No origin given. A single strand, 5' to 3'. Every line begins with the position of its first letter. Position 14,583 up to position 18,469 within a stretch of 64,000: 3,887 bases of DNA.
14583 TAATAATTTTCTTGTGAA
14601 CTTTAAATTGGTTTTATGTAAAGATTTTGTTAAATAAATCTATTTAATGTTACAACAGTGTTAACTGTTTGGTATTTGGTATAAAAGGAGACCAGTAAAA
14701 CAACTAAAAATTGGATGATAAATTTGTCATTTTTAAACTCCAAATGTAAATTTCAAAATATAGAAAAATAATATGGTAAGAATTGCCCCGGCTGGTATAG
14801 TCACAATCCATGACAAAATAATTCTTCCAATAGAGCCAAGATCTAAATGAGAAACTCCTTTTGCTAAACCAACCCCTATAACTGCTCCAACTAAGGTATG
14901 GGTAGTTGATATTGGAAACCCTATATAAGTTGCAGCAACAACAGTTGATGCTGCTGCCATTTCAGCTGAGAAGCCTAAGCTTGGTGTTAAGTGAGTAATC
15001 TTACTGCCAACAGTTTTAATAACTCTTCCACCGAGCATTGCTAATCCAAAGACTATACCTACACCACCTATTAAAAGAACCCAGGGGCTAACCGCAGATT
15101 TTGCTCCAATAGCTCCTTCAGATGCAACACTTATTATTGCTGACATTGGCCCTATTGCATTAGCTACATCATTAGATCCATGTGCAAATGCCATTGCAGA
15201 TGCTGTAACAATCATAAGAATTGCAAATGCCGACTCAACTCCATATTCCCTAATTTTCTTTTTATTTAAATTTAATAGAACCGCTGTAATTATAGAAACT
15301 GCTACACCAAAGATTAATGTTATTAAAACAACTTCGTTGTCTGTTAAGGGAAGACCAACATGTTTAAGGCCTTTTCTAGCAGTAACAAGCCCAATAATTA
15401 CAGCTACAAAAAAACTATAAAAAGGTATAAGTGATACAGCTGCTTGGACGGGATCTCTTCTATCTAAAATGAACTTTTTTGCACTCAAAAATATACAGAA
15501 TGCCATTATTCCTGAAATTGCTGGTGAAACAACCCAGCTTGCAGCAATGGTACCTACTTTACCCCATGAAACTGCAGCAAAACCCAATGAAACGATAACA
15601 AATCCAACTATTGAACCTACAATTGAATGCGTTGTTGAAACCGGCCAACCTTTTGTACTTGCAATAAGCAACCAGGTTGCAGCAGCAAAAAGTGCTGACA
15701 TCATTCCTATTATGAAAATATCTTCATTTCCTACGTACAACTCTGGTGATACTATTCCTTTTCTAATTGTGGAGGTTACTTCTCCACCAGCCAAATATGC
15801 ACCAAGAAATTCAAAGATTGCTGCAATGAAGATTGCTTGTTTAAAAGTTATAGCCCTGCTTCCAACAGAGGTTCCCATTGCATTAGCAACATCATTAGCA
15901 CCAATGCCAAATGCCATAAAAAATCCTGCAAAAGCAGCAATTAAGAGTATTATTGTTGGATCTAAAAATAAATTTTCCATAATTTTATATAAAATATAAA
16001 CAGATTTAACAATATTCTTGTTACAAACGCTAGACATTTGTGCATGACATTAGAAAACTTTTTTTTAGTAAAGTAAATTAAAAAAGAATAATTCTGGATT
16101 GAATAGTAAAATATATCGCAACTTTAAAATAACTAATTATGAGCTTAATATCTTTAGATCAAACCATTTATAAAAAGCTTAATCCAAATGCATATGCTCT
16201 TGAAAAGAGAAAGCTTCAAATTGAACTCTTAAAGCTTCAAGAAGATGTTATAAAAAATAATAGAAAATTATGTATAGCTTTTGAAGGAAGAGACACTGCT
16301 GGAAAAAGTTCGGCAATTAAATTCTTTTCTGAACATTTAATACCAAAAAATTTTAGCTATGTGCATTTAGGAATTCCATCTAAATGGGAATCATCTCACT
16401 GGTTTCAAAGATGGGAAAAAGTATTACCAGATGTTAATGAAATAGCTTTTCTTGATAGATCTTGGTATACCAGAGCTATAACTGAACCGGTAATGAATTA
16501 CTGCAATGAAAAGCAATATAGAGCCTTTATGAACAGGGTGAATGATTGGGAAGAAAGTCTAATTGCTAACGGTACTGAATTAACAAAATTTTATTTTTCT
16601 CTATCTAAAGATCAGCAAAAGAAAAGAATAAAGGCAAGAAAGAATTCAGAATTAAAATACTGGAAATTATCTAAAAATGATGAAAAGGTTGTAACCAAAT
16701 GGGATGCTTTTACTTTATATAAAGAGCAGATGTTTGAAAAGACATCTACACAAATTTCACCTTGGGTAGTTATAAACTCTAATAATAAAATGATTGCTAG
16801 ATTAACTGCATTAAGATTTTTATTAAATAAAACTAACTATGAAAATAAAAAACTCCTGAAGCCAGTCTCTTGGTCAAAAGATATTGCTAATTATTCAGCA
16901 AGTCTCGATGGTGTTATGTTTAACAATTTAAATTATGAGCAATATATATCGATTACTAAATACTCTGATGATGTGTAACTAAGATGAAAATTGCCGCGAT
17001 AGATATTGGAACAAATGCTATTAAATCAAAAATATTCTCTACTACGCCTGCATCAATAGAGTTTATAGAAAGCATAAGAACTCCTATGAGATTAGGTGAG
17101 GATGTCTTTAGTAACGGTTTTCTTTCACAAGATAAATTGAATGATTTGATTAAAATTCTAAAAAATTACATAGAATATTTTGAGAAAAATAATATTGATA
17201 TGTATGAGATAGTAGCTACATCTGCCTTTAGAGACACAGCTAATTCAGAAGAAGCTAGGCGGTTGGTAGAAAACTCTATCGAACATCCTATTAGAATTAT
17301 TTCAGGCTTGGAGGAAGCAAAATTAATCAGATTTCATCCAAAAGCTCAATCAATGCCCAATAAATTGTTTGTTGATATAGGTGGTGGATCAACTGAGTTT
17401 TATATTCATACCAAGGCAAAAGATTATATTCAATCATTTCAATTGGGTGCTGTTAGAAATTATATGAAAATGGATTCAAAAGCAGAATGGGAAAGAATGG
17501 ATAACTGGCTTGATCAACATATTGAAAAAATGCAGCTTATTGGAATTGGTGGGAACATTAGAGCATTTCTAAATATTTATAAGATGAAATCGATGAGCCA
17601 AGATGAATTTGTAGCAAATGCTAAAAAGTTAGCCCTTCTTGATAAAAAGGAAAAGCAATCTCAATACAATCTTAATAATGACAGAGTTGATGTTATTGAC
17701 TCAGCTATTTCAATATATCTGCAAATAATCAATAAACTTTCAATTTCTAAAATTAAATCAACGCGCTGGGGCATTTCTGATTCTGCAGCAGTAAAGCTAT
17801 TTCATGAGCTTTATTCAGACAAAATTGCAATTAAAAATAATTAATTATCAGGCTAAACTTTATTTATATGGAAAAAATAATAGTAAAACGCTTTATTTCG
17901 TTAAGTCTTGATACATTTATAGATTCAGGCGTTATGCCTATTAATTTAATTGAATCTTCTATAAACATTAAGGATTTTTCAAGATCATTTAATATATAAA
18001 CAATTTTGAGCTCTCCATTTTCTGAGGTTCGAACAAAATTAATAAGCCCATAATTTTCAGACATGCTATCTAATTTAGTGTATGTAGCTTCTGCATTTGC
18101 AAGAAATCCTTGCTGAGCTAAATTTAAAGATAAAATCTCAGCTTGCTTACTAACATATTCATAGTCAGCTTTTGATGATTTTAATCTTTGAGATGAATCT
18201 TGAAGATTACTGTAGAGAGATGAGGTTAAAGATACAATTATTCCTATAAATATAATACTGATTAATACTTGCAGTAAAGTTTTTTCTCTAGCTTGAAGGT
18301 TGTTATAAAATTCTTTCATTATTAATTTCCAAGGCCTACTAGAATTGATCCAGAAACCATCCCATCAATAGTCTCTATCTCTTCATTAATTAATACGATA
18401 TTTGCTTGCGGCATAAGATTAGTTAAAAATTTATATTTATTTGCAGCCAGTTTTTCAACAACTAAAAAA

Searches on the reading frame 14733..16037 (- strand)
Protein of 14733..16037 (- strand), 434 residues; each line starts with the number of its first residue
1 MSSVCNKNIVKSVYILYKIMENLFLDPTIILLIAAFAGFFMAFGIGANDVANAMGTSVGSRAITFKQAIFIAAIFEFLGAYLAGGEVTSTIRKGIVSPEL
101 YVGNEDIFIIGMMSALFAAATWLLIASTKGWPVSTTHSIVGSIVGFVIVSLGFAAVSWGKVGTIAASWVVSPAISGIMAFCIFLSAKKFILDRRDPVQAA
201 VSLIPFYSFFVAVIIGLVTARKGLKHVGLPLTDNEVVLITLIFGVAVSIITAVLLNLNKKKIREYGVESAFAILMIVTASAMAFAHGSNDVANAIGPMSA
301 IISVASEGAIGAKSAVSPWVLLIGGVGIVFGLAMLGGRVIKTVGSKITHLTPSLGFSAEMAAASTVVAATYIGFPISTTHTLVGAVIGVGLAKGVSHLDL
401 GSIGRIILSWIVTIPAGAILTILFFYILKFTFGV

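Call 3: search_protein_families(library=pfam, proteins=[window:14733-16037:-], max_evalue=0.01)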
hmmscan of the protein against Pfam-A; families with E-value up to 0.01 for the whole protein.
window:14733-16037:- (434 aa): 1 family
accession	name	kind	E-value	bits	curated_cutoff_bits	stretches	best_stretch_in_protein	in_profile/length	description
PF01384.25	PHO4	-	4e-113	378.4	33.7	1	45-420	1-349/350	Phosphate transporter family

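Call 4: search_protein_families(library=ncbifam, proteins=[window:14733-16037:-], max_evalue=0.01)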
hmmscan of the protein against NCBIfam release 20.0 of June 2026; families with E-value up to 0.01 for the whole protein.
window:14733-16037:- (434 aa): 2 families
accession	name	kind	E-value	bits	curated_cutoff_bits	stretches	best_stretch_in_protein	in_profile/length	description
NF053884.1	SulfPermCysPBac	equivalog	1.6e-30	106.2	400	2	32-191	3-154/354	sulfate permease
NF033774.1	phos_trans_PitA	exception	2.2e-19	69.5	800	2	319-427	384-493/498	inorganic phosphate transporter PitA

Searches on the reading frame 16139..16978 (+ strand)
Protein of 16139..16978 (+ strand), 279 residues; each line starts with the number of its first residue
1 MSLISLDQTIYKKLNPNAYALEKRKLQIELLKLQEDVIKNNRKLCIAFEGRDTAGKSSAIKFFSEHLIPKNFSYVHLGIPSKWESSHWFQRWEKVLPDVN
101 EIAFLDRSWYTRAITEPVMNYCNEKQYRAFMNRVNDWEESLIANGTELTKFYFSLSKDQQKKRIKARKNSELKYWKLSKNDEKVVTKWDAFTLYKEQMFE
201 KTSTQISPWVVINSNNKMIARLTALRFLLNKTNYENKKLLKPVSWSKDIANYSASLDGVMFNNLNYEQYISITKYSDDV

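Call 3: search_protein_families(library=pfam, proteins=[window:16139-16978:+], max_evalue=0.01)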
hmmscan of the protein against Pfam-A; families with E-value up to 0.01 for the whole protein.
window:16139-16978:+ (279 aa): 2 families
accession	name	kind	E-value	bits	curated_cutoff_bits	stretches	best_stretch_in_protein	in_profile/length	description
PF03976.20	PPK2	-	8.7e-65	218.9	22.3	1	15-238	3-227/229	Polyphosphate kinase 2 (PPK2)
PF05064.18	Nsp1_C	-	0.00023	21.4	24.1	1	124-162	33-72/114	Nsp1-like C-terminal region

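Call 4: search_protein_families(library=ncbifam, proteins=[window:16139-16978:+], max_evalue=0.01)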
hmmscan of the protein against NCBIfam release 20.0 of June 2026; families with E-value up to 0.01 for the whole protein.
window:16139-16978:+ (279 aa): 6 families
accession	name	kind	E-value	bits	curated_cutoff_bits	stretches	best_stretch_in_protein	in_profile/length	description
TIGR03707.1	PPK2_P_aer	equivalog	5.7e-85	284.7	301.8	1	15-238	3-227/230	polyphosphate kinase 2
TIGR03708.1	poly_P_AMP_trns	equivalog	1.9e-50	172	547.65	1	11-231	267-488/493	polyphosphate:AMP phosphotransferase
NF050016.1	PolyPhAMPPhtase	equivalog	6.6e-40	137.1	800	1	16-231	248-468/472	polyphosphate:AMP phosphotransferase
TIGR03709.1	PPK2_rel_1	subfamily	1.4e-38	132.7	247.2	1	24-231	36-245/264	PPK2 family polyphosphate kinase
NF042973.1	ADPpolyPPhtase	equivalog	5.1e-27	94.8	450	1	28-231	42-259/285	ADP-polyphosphate phosphotransferase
TIGR00041.1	DTMP_kinase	equivalog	0.0035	17.1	83.25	0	43-75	4-36/196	dTMP kinase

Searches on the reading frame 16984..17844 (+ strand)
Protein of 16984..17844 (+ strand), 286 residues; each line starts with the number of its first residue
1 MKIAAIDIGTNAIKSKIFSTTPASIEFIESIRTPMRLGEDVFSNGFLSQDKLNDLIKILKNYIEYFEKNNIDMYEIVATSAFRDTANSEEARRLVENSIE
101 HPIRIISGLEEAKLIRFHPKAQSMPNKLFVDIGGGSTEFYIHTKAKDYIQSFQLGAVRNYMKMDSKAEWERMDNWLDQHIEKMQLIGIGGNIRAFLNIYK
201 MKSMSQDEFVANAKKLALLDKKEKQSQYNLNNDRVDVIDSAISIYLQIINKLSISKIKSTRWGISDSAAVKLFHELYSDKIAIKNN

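Call 3: search_protein_families(library=pfam, proteins=[window:16984-17844:+], max_evalue=0.01)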
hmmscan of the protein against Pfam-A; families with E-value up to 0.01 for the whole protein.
window:16984-17844:+ (286 aa): 1 family
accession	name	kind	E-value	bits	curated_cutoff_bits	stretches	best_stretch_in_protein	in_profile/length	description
PF02541.22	Ppx-GppA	-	1e-27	97.7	27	1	17-264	2-273/285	Ppx/GppA phosphatase family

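Call 4: search_protein_families(library=ncbifam, proteins=[window:16984-17844:+], max_evalue=0.01)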
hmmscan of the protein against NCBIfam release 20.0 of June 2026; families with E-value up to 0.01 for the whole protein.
window:16984-17844:+ (286 aa): 3 families
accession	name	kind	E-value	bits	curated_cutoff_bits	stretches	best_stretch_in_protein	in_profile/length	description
TIGR03706.1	exo_poly_only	exception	1.1e-50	172.6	307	1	2-266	1-292/300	exopolyphosphatase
NF008260.0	PRK11031.1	equivalog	2.5e-17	63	624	1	4-159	9-167/496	guanosine-5'-triphosphate,3'-diphosphate diphosphatase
NF008108.0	PRK10854.1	equivalog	2.9e-16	58.8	864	1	2-157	12-170/513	exopolyphosphatase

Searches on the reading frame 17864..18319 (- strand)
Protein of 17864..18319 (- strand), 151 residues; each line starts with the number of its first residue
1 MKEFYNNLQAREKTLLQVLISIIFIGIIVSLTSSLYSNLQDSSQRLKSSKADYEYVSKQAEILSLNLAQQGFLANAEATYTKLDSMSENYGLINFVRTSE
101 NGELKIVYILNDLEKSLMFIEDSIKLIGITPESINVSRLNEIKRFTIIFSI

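Call 14: search_protein_families(library=pfam, proteins=[window:17864-18319:-], max_evalue=0.001)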
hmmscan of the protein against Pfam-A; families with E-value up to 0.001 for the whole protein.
window:17864-18319:- (151 aa): 1 family
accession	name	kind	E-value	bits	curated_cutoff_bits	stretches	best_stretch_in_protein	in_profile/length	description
PF04612.17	T2SSM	-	2.9e-06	28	27.8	1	2-140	5-145/160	Type II secretion system (T2SS), protein M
